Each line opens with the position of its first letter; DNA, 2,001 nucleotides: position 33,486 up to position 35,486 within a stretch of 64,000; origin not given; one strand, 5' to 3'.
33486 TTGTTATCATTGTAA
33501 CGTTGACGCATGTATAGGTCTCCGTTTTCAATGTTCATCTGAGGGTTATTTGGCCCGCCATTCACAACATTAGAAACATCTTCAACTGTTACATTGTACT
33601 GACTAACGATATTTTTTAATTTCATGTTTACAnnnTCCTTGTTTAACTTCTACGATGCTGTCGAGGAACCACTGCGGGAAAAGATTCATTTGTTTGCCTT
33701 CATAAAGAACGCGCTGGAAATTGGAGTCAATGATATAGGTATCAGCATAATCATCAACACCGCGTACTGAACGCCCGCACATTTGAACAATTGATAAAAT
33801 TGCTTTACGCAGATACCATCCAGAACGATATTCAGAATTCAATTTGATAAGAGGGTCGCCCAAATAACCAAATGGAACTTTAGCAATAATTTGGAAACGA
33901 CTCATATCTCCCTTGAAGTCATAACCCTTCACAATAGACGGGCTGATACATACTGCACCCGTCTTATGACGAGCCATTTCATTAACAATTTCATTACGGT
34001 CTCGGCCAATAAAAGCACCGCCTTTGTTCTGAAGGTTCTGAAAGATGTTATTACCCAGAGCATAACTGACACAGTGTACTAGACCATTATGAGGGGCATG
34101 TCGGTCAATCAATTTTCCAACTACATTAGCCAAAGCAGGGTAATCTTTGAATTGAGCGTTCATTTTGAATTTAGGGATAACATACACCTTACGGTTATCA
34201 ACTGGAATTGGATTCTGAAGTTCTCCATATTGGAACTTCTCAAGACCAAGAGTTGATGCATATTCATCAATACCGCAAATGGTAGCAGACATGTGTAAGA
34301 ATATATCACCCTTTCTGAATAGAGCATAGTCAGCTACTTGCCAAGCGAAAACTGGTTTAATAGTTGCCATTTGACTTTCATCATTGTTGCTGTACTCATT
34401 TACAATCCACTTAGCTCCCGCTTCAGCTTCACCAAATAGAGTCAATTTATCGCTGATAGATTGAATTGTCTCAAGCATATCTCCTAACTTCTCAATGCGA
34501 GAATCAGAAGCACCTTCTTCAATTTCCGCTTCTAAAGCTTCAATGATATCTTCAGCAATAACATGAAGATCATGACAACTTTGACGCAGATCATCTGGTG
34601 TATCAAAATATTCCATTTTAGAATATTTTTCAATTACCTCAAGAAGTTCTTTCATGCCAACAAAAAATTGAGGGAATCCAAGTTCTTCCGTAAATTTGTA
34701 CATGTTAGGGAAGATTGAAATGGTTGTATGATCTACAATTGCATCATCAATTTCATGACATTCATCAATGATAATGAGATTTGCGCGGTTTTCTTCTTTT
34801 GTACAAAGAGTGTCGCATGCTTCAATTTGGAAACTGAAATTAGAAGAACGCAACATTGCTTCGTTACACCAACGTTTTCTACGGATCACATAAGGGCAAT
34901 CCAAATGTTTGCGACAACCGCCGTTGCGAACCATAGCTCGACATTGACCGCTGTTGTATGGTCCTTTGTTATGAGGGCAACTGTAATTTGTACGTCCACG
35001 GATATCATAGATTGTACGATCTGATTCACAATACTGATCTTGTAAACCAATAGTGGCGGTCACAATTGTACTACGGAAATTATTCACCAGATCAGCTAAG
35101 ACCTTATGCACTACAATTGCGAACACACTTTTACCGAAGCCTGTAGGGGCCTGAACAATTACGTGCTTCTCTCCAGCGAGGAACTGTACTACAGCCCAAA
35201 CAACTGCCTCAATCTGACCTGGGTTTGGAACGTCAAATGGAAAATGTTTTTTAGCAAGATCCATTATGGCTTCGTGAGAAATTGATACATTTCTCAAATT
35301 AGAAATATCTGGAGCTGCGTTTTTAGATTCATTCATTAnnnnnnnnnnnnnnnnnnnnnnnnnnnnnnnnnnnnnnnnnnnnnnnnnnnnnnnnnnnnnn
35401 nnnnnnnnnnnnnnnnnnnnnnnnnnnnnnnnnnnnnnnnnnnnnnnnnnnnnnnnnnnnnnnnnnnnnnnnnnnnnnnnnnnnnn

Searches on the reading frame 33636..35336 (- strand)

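Call 68: search_protein_families(library=pfam, proteins=[window:33636-35336:-], max_evalue=0.001)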
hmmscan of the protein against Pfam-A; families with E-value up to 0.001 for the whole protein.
window:33636-35336:- (567 aa): 3 families
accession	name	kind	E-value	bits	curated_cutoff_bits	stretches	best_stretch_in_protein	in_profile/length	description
PF13307.12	Helicase_C_2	-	7.7e-15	55.8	25.3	1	414-548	8-162/170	Helicase C-terminal domain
PF04851.21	ResIII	-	8.1e-07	29.5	22.5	1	37-198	4-139/164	Type III restriction enzyme, res subunit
PF00270.35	DEAD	-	3.2e-06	27.4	26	1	51-199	9-132/167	DEAD/DEAH box helicase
